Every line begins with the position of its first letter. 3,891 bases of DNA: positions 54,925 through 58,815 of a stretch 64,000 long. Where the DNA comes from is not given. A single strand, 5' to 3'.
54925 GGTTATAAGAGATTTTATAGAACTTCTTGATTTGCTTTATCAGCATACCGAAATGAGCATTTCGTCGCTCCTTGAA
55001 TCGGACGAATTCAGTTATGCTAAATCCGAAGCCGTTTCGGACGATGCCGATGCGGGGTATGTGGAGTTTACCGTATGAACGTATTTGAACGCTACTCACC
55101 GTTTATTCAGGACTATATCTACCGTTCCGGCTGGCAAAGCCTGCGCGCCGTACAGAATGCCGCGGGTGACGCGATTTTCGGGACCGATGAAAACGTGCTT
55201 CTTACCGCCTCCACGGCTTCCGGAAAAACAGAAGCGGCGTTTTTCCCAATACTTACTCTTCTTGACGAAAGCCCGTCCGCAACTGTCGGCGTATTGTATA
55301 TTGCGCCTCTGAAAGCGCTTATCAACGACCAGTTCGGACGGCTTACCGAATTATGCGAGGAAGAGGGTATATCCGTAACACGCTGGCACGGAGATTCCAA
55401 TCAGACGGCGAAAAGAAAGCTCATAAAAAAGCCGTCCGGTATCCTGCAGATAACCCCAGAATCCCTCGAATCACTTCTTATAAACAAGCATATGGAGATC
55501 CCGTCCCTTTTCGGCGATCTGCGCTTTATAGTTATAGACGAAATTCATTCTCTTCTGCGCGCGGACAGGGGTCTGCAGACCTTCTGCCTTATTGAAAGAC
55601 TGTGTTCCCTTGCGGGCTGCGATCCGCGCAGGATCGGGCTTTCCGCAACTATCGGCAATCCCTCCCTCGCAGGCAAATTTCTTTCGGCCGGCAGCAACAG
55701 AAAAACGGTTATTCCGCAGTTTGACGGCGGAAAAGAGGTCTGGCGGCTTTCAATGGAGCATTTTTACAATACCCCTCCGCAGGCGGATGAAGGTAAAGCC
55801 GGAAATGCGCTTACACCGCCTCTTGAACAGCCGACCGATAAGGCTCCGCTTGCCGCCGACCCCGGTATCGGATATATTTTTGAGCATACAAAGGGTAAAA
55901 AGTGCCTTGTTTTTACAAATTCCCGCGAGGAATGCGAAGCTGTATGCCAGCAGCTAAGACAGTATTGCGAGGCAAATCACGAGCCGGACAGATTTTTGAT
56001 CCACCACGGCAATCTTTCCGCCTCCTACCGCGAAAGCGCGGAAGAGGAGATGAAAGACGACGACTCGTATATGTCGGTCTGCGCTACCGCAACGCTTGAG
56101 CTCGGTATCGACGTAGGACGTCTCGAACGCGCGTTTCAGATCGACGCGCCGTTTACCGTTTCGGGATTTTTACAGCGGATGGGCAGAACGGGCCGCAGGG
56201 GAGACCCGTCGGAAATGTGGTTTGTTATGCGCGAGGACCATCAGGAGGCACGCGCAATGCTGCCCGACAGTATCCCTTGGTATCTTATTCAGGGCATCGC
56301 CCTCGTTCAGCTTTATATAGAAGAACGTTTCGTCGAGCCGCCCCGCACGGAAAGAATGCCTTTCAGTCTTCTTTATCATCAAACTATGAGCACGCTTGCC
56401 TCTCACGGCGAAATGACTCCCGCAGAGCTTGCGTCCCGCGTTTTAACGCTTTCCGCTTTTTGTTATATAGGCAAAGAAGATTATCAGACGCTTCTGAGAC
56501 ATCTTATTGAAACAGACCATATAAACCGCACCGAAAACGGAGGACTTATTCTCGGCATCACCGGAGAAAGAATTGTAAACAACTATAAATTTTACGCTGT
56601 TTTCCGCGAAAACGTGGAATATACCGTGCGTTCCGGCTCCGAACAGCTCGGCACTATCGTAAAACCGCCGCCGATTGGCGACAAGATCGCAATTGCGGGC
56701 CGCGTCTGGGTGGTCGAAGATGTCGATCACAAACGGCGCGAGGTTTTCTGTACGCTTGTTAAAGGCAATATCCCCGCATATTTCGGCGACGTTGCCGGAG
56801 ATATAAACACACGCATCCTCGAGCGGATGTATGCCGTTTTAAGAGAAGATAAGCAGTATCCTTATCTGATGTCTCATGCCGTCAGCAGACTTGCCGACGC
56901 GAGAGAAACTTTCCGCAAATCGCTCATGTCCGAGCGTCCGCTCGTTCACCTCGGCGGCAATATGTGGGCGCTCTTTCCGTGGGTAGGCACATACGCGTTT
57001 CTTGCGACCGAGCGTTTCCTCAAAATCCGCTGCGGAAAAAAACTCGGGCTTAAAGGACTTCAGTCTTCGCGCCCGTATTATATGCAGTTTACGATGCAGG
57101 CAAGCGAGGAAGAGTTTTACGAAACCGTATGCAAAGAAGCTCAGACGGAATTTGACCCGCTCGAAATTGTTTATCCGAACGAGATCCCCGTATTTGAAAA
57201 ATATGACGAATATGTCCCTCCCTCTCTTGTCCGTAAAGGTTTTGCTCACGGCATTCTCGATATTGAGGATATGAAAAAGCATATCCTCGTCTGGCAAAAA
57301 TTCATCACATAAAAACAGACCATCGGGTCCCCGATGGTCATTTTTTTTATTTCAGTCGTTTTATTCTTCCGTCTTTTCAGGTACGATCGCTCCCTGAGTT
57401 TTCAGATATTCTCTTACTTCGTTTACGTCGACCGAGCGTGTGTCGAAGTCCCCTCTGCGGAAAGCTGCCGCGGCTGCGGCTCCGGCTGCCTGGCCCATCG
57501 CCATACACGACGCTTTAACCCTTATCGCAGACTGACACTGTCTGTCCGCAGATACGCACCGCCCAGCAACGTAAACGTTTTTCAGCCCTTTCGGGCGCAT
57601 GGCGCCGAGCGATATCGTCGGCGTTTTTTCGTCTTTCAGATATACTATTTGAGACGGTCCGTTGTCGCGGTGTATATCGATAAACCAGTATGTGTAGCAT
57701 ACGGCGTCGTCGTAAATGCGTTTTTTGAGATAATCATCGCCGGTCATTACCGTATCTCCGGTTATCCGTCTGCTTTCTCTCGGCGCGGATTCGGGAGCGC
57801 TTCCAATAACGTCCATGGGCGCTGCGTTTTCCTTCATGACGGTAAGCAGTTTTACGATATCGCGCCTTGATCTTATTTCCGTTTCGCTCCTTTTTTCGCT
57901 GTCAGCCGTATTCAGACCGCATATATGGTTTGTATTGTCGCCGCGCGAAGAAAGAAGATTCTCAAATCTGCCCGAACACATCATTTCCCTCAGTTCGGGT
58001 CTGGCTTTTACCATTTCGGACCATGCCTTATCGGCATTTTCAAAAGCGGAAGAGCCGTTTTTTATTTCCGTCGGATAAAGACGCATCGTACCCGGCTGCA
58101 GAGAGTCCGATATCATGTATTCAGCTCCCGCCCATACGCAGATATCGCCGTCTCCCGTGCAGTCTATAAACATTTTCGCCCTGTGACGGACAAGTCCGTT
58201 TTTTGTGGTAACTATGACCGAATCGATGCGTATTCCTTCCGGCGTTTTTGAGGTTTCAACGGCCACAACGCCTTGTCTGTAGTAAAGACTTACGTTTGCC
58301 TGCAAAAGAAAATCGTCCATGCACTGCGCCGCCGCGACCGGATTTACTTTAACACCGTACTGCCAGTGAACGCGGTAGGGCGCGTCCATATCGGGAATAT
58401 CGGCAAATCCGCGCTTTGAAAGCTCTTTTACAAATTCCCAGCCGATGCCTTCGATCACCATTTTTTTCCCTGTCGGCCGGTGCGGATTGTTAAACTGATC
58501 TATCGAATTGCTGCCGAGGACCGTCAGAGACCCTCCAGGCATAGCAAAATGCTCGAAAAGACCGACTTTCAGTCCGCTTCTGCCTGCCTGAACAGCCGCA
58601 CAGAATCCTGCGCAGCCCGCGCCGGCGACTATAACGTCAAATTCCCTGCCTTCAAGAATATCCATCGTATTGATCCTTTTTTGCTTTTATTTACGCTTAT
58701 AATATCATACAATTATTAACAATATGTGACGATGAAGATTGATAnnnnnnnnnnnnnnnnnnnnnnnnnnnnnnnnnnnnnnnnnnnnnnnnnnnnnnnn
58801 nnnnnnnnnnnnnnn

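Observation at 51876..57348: TerB-N/TerB-C protein + DUF2791-type ATPase + DExH helicase operon: a Shango-type anti-phage module with an extra YjbR-like head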

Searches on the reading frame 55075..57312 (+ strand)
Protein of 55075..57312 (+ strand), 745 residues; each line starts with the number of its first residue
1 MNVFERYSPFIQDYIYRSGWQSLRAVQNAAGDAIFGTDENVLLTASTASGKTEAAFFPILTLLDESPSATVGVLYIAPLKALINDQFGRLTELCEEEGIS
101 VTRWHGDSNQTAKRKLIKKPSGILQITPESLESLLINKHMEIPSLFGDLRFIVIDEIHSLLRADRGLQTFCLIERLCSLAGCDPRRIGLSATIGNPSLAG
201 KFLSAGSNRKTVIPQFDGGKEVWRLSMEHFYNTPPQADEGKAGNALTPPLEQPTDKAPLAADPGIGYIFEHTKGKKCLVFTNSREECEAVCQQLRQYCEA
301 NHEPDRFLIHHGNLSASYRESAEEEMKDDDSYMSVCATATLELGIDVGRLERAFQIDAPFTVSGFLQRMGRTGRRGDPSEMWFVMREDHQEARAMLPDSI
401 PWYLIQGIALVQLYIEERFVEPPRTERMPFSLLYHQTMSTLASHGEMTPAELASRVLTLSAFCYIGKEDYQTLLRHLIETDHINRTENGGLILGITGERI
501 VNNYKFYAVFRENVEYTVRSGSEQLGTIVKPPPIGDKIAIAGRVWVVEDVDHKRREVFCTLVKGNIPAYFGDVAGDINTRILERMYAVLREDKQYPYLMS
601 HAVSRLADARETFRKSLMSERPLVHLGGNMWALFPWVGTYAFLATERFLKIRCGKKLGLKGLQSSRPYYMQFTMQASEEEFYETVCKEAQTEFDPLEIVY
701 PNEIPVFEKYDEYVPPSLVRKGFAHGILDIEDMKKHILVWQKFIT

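Call 3: search_protein_families(library=pfam, proteins=[window:55075-57312:+], max_evalue=0.01)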
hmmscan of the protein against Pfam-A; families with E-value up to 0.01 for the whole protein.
window:55075-57312:+ (745 aa): 4 families
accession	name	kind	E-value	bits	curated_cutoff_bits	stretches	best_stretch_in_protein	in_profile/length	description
PF00270.35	DEAD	-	6.5e-29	101.3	26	1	25-194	2-161/167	DEAD/DEAH box helicase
PF00271.37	Helicase_C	-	2e-18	67.1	23.5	1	269-376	10-110/110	Helicase conserved C-terminal domain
PF04851.21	ResIII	-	5.1e-07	30.2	22.5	1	23-193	4-162/164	Type III restriction enzyme, res subunit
PF22590.2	Cas3-like_C_2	-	5.9e-05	23.7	27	1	273-375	1-104/106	CRISPR-associated nuclease/helicase Cas3, C-terminal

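Call 4: search_protein_families(library=padloc, proteins=[window:55075-57312:+], max_evalue=0.01)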
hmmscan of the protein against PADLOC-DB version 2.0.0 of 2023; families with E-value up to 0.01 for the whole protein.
window:55075-57312:+ (745 aa): 61 families (the best 25 are shown)
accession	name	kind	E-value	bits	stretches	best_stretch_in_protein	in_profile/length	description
PDLC03960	SngC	-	2.3e-278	923.8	1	3-735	5-715/720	-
PDLC02503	BrxHI|BrxHII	-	1.9e-124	414.5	1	1-735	2-686/698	BrxHI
PDLC02501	BrxHI|BrxHII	-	2.6e-79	265.4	2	1-213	1-215/925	BrxHI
PDLC02897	DpdJ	-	7.9e-24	81.5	2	27-208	104-301/1570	DpdJ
PDLC02864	DpdF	-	5.4e-19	66.4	2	268-396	228-350/610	DpdF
PDLC01761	Cas3b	-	2.6e-18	64.1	2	21-120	218-306/705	-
PDLC00037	DruE3|DruE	-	4.3e-15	52.5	2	315-381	1041-1106/2055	SNF2 family N-terminal domain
PDLC03928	PsyrT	-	5.6e-15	52.7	2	275-390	242-351/689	-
PDLC02896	DpdJ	-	2e-14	50.3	3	22-95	159-241/1487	DpdJ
PDLC00192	HamB1|HamB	-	2.1e-13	46.8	1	26-205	272-446/1104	DEAD-box helicase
PDLC01196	Cas3d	-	4.9e-13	46.5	2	36-103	27-87/594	CAS-I-D; effector_G3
PDLC00036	DruE3|DruE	-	6.4e-13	44.7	2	39-162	109-252/2023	SNF2 family N-terminal domain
PDLC00035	DruE3|DruE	-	2.4e-12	43.4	2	36-162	117-266/1460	SNF2 family N-terminal domain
PDLC01252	Cas3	-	2.6e-12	44.8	1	41-389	2-302/324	CAS-I; effector_G3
PDLC02861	DpdF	-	1.2e-11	41.7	1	270-398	235-357/611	DpdF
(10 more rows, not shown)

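Call 5: search_protein_families(library=ncbifam, proteins=[window:55075-57312:+], max_evalue=0.01)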
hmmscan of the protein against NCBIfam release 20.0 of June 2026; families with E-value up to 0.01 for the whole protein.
window:55075-57312:+ (745 aa): 30 families (the best 25 are shown)
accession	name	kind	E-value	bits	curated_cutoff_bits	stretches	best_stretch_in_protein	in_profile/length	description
TIGR04121.1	DEXH_lig_assoc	equivalog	2.4e-60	204.2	850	2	11-210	3-203/804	ligase-associated DNA damage response DEXH box helicase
NF010338.0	PRK13767.1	equivalog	8.2e-48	163.3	849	2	2-206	14-231/877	ATP-dependent helicase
TIGR03817.1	DECH_helic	hypoth_equivalog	1.6e-35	122.5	874.1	1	17-388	31-386/742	helicase/secretion neighborhood putative DEAH-box helicase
NF007284.0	PRK09751.1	equivalog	8.6e-26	89.5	1496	2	5-205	13-229/1538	ATP-dependent helicase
NF002654.0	PRK02362.1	equivalog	2.2e-18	66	887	1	11-299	12-268/739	ATP-dependent DNA helicase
TIGR00614.1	recQ_fam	subfamily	9.6e-14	51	219.8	1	266-395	218-341/470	RecQ family ATP-dependent DNA helicase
TIGR01389.1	recQ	equivalog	3.7e-13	48.8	640.2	1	267-394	218-338/591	DNA helicase RecQ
NF001308.0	PRK00254.1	equivalog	2e-12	46.1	1216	1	15-205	16-191/720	ATP-dependent DNA helicase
NF002251.0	PRK01172.1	equivalog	5e-12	44.9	891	1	37-205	36-191/674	ATP-dependent DNA helicase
NF008744.0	PRK11776.1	equivalog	1.2e-11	43.8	524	1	267-380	235-341/460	ATP-dependent RNA helicase DbpA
NF053631.1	RNA_helic_CshA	equivalog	3.4e-11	42.7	646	2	13-161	12-154/434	degradosome RNA helicase CshA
NF040935.1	helicase_Hel308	equivalog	8.5e-11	40.7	1200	1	11-205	15-193/704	ATP-dependent DNA helicase Hel308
NF008394.0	PRK11192.1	equivalog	1.3e-10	40.7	507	1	269-377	242-343/441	ATP-dependent RNA helicase SrmB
NF041067.1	DpdJ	equivalog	1.3e-10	39.6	800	1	335-375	576-616/1482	protein DpdJ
NF041063.1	DpdF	equivalog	2.2e-10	39.8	550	1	37-158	157-280/813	protein DpdF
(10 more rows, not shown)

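Call 57: search_solved_structures(query=window:55075-57309:+, max_evalue=0.001)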
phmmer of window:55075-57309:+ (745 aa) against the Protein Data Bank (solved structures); distinct sequences matched with E-value up to 0.001: 83 (the best 60 are shown).
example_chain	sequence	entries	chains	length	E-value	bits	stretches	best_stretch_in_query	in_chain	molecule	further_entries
5v9x_A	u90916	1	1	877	1e-28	103.2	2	32-214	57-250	ATP-dependent DNA helicase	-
7lhl_A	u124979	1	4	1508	5e-28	100.9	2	32-214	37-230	ATP-dependent DNA helicase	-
6znp_A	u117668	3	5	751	4.4e-27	97.8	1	38-379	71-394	Uncharacterized ATP-dependent helicase YprA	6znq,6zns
6qv3_A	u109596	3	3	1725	5.3e-22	81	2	22-219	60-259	Pre-mRNA splicing helicase-like protein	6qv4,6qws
5m59_A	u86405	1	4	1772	5.9e-22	80.8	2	22-219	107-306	Pre-mRNA splicing helicase-like protein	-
8alz_B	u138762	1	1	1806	2.7e-21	78.7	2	18-203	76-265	Activating signal cointegrator 1 complex subunit 3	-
6s8o_B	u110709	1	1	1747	4.2e-21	78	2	18-204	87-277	U5 small nuclear ribonucleoprotein 200 kDa helicase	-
6s9i_B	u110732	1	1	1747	5e-21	77.8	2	18-204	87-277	U5 small nuclear ribonucleoprotein 200 kDa helicase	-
6qdv_B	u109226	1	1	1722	5.1e-21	77.7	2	18-204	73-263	U5 small nuclear ribonucleoprotein 200 kDa helicase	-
4f91_B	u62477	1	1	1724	5.2e-21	77.7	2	18-204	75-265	U5 small nuclear ribonucleoprotein 200 kDa helicase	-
4f92_B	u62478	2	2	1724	5.2e-21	77.7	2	18-204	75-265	U5 small nuclear ribonucleoprotein 200 kDa helicase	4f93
5urj_A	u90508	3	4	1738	5.4e-21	77.7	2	18-204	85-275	U5 small nuclear ribonucleoprotein 200 kDa helicase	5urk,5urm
4kit_B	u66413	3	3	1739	5.4e-21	77.7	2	18-204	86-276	U5 small nuclear ribonucleoprotein 200 kDa helicase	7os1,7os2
6s8q_B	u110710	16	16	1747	5.5e-21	77.6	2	18-204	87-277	U5 small nuclear ribonucleoprotein 200 kDa helicase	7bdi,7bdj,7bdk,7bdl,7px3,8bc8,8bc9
3jcr_C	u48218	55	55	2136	1.3e-20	76.3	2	18-204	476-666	hBrr2 | U5 small nuclear ribonucleoprotein 200 kDa helicase | Brr2, U5 small nuclear ribonucleoprotein 200 kDa helicase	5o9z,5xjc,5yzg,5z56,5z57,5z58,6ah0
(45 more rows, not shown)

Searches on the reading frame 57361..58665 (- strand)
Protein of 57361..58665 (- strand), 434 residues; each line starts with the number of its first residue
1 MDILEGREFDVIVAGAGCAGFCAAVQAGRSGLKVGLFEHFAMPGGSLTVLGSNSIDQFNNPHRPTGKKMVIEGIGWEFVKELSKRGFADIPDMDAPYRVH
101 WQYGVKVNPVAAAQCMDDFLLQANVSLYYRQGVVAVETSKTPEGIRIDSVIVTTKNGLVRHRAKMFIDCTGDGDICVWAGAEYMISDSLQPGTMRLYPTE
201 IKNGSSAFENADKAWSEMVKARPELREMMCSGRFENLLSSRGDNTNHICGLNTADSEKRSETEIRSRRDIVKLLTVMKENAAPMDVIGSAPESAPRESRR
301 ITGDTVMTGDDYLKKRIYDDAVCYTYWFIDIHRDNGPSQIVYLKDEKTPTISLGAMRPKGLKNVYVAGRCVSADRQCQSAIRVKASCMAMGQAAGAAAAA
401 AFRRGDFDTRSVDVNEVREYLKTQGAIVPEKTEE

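Call 47: search_protein_families(library=pfam, proteins=[window:57361-58665:-], max_evalue=0.001)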
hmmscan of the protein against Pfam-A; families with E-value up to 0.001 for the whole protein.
window:57361-58665:- (434 aa): 6 families
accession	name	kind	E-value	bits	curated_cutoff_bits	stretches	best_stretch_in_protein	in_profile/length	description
PF12831.13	FAD_oxidored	-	1.4e-82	278.7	27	1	10-421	1-416/416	FAD dependent oxidoreductase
PF03486.20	HI0933_like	-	4e-05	23.6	50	1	10-52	2-44/244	HI0933-like protein Rossmann domain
PF01946.23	Thi4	-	9.4e-05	22.2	26.2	1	3-47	12-57/235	Thi4 family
PF01266.30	DAO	-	0.00013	22.1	27.9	0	10-45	1-37/353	FAD dependent oxidoreductase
PF00890.30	FAD_binding_2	-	0.00016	21.4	20.4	1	10-62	1-52/414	FAD binding domain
PF01134.28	GIDA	-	0.00028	20.5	22.1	1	10-39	1-30/391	Glucose inhibited division protein A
